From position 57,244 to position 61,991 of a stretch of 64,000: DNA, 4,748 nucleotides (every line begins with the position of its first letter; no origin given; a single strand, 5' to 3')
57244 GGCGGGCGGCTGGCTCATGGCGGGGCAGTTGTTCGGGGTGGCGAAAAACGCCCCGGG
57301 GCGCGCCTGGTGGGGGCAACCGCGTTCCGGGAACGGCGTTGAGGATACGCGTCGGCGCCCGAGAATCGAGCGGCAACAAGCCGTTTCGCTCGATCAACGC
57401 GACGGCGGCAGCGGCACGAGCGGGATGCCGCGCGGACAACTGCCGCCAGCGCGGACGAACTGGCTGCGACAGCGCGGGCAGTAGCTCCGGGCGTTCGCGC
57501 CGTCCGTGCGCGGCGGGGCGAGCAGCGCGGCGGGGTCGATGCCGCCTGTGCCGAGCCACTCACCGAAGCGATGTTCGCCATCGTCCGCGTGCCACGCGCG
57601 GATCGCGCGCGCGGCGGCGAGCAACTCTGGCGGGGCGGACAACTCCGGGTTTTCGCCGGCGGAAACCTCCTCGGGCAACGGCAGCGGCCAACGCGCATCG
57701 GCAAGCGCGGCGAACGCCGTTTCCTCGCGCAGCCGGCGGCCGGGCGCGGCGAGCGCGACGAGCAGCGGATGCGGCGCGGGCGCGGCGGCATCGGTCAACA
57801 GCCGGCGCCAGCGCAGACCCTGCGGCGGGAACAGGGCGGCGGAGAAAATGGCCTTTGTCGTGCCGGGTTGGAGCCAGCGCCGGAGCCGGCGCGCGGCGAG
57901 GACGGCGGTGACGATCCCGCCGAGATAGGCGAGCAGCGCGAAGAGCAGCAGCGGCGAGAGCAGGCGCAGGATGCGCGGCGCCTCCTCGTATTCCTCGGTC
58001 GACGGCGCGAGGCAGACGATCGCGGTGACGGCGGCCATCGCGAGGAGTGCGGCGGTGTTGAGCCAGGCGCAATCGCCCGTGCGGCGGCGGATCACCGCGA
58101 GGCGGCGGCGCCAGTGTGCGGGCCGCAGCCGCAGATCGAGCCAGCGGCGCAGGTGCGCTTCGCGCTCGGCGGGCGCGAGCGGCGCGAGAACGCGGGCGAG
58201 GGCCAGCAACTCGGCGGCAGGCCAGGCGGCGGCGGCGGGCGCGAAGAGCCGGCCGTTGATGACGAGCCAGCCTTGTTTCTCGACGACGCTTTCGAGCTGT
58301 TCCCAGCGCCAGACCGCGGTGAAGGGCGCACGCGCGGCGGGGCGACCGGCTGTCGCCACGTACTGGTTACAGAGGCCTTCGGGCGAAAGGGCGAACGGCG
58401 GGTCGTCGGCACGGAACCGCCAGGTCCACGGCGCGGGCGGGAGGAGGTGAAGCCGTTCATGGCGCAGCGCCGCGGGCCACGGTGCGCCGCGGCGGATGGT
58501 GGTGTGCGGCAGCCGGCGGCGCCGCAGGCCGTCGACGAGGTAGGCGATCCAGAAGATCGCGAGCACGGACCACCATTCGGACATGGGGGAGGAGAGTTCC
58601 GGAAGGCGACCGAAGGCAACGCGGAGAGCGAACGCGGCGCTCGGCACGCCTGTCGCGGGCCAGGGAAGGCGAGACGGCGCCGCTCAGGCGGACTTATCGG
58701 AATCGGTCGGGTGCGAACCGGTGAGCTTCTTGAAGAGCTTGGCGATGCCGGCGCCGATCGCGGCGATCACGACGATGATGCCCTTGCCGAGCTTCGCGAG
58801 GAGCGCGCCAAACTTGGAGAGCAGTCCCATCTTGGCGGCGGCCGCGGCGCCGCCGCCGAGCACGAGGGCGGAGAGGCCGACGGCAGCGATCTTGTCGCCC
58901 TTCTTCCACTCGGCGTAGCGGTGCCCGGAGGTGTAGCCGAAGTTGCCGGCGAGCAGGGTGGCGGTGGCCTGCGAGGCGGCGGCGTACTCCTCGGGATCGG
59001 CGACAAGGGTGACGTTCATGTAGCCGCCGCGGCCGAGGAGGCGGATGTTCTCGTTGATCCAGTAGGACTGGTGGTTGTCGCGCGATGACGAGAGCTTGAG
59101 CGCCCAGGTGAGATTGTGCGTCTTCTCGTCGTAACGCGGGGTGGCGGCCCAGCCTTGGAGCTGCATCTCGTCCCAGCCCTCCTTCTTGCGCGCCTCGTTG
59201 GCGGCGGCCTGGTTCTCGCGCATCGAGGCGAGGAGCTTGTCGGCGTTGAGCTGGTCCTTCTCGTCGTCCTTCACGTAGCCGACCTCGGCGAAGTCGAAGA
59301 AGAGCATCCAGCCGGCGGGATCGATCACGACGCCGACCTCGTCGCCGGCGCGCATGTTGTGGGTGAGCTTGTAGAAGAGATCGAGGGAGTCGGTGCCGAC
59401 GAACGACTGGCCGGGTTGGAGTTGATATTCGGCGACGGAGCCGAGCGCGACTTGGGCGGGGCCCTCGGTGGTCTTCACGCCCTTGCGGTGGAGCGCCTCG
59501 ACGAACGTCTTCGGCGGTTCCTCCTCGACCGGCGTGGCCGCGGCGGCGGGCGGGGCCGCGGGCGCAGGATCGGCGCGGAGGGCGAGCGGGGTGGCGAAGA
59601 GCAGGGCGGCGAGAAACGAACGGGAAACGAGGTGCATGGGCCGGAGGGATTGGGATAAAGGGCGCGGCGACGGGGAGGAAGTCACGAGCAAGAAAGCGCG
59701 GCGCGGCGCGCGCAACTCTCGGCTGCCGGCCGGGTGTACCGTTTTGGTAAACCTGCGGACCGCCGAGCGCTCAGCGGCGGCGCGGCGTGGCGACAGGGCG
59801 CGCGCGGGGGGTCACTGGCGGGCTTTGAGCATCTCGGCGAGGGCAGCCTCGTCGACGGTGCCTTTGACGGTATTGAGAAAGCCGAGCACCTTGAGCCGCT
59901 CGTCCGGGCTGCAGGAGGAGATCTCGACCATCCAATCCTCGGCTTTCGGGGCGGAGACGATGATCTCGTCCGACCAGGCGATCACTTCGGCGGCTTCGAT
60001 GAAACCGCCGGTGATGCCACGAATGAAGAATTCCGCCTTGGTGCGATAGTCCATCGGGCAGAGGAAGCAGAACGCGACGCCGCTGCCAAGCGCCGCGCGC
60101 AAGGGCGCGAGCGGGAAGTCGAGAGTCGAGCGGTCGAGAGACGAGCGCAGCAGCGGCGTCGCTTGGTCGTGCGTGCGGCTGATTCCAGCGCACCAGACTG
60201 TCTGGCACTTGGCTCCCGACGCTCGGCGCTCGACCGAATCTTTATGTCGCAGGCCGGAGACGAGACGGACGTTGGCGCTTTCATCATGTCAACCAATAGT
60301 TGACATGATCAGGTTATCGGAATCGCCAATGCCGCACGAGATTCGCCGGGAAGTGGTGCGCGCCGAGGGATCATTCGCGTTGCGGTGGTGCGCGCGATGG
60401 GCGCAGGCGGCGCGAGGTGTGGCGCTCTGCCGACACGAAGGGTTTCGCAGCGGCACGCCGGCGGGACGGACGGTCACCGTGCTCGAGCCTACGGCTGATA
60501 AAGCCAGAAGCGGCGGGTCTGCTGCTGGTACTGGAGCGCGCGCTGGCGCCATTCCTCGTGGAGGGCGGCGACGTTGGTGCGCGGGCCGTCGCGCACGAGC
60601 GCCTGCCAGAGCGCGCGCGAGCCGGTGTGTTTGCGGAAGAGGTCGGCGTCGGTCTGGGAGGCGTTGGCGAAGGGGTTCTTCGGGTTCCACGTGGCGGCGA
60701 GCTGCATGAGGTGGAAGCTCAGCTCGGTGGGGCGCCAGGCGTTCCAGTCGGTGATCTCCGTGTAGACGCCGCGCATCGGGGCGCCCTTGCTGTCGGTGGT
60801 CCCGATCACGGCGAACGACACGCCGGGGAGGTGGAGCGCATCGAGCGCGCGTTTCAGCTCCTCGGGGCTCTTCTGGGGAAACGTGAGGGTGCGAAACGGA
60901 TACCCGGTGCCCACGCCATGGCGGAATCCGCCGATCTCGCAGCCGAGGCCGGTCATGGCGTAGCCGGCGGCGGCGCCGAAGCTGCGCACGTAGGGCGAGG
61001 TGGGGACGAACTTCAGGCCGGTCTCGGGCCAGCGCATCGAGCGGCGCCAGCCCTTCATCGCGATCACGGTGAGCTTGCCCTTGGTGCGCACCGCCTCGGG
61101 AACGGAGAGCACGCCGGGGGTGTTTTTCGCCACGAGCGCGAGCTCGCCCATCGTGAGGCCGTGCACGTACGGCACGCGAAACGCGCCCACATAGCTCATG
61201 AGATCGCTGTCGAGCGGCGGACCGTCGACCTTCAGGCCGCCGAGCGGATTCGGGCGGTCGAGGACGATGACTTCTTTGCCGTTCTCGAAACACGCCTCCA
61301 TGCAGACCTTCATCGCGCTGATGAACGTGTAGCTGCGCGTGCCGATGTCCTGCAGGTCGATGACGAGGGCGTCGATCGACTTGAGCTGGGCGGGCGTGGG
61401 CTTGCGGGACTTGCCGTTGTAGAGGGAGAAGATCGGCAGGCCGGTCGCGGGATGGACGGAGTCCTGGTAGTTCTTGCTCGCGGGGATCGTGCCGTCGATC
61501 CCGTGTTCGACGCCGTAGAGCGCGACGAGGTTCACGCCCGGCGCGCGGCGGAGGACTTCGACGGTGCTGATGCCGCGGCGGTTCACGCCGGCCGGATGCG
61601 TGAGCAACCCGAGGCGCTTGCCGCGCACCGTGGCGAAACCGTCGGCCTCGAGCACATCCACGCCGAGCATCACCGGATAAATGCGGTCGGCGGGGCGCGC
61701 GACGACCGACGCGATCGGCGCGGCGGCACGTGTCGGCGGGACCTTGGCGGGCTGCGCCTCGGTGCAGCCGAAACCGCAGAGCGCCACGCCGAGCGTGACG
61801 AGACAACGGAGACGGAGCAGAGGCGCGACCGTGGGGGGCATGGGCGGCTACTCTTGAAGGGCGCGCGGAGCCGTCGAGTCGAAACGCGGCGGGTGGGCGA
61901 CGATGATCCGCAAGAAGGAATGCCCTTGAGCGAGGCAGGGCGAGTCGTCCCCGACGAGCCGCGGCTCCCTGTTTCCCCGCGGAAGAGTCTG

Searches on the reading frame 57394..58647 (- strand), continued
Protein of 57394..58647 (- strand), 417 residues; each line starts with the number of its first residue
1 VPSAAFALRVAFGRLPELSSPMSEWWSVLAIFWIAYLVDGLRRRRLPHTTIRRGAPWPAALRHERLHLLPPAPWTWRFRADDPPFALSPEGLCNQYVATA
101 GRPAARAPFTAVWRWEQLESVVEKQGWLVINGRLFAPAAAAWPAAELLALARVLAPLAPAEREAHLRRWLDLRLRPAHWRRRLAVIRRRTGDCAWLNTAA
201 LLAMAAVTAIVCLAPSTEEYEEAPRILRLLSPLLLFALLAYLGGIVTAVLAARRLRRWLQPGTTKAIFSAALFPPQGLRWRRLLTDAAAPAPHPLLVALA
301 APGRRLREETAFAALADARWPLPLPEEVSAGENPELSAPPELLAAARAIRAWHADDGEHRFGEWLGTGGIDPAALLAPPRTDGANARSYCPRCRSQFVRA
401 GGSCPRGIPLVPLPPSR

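Call 65: find_related_loci(query=A6, collection=metagenome_contigs, flank=5000)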
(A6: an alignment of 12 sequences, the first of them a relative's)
Query A6 (396 aa) in metagenome_contigs; peptide patterns used: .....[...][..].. (x = any residue, [..] = any of these).
63 stretches matched a pattern; 59 encode a relative of the query (tblastn E <= 1e-3); 59 distinct loci.
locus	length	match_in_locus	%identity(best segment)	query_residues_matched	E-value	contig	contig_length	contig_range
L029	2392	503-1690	71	1-394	8e-169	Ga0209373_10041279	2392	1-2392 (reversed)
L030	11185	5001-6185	68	1-393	1e-139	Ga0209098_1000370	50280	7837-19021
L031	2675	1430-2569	40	1-392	3e-60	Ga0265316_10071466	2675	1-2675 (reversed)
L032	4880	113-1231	38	1-392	3e-58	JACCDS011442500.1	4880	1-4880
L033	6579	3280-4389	39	1-389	3e-57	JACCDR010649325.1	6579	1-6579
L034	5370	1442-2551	38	1-389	2e-56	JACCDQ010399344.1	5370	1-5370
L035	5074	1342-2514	36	1-392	2e-53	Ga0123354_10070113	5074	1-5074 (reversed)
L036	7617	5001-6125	40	1-392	3e-53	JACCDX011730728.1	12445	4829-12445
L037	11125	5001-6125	40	1-392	3e-53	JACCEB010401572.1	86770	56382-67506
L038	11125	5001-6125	40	1-392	5e-53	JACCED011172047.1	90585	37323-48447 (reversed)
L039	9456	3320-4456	39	1-392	6e-51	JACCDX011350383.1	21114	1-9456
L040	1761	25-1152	36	1-392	4e-51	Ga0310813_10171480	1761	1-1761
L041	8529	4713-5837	38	1-392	4e-47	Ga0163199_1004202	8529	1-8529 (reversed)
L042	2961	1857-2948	37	1-377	2e-45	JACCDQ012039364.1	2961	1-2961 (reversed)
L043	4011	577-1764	34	1-392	4e-44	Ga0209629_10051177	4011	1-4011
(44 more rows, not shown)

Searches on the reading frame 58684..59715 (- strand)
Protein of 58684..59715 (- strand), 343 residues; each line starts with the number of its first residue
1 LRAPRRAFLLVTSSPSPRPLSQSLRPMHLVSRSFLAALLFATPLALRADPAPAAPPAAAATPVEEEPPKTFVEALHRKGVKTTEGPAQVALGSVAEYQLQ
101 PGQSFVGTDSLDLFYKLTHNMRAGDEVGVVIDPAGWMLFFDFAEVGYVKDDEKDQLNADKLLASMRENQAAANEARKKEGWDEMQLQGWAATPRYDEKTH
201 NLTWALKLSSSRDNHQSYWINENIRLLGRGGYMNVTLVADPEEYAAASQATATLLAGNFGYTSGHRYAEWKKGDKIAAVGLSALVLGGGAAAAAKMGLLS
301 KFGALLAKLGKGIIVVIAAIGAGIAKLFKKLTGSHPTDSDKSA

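Call 3: search_protein_families(library=pfam, proteins=[window:58684-59715:-], max_evalue=0.01)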
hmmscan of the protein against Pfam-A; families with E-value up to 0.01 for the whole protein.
window:58684-59715:- (343 aa): 1 family
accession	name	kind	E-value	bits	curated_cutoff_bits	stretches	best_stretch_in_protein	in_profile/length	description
PF09935.14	DUF2167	-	2.3e-57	194.4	25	1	84-320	2-237/238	Protein of unknown function (DUF2167)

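Call 5: search_protein_families(library=padloc, proteins=[window:58684-59715:-], max_evalue=0.01)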
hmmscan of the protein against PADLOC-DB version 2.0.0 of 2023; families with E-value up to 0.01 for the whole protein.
window:58684-59715:- (343 aa): 0 families

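Call 6: search_protein_families(library=ncbifam, proteins=[window:58684-59715:-], max_evalue=0.01)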
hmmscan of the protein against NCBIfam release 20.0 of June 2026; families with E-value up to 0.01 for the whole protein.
window:58684-59715:- (343 aa): 0 families

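Call 56: search_solved_structures(query=window:58684-59637:-, max_evalue=1)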
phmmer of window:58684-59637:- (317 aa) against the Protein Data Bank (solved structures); distinct sequences matched with E-value up to 1: 2.
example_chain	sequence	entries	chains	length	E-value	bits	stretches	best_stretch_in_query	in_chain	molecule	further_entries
6jle_A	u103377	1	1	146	0.32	13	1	227-281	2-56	MORN repeat-containing protein 4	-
3jcm_G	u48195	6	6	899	0.63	12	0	119-213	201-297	Pre-mRNA-splicing factor 6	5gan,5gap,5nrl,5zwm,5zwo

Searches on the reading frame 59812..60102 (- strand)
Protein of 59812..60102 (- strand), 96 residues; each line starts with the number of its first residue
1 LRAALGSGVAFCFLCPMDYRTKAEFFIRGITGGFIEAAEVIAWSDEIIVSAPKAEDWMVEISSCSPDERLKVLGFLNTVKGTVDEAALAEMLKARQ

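Call 3: search_protein_families(library=pfam, proteins=[window:59812-60102:-], max_evalue=0.01)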
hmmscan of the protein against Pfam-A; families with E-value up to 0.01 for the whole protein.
window:59812-60102:- (96 aa): 0 families

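Call 5: search_protein_families(library=padloc, proteins=[window:59812-60102:-], max_evalue=0.01)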
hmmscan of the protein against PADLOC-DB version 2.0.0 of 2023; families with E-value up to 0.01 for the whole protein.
window:59812-60102:- (96 aa): 0 families

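Call 6: search_protein_families(library=ncbifam, proteins=[window:59812-60102:-], max_evalue=0.01)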
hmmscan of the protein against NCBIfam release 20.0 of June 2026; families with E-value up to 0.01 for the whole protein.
window:59812-60102:- (96 aa): 0 families

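Call 27: search_protein_families(library=pfam, proteins=[window:59812-60054:-], max_evalue=10)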
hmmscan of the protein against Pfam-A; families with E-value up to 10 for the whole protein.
window:59812-60054:- (80 aa): 1 family
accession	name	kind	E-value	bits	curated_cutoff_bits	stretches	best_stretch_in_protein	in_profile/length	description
PF10004.14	DUF2247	-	0.042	14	25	1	13-59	18-64/158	Uncharacterized protein conserved in bacteria (DUF2247)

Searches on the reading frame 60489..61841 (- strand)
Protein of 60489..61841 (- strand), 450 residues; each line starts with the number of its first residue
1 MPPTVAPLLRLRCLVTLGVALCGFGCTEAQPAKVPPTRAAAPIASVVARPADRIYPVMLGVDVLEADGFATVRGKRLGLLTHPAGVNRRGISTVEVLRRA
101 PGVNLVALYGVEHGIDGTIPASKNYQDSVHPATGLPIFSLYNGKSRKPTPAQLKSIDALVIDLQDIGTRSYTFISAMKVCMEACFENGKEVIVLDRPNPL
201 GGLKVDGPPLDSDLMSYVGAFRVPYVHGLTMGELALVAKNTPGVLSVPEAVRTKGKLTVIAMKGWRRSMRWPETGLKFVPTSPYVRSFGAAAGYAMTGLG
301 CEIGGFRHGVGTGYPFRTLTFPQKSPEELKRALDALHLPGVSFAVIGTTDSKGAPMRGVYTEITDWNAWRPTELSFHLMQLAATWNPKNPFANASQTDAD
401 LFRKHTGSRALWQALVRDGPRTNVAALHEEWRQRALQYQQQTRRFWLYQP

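Call 3: search_protein_families(library=pfam, proteins=[window:60489-61841:-], max_evalue=0.01)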
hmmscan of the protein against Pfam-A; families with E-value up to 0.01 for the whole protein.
window:60489-61841:- (450 aa): 2 families
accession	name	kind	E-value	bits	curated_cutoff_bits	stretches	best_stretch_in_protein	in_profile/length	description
PF07075.17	NamZ_N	-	3.9e-72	242.3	26.9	1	78-287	2-201/203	Exo-beta-N-acetylmuramidase NamZ, N-terminal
PF20732.2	NamZ_C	-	7.1e-19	69.5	25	1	294-448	3-152/152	Exo-beta-N-acetylmuramidase NamZ, C-terminal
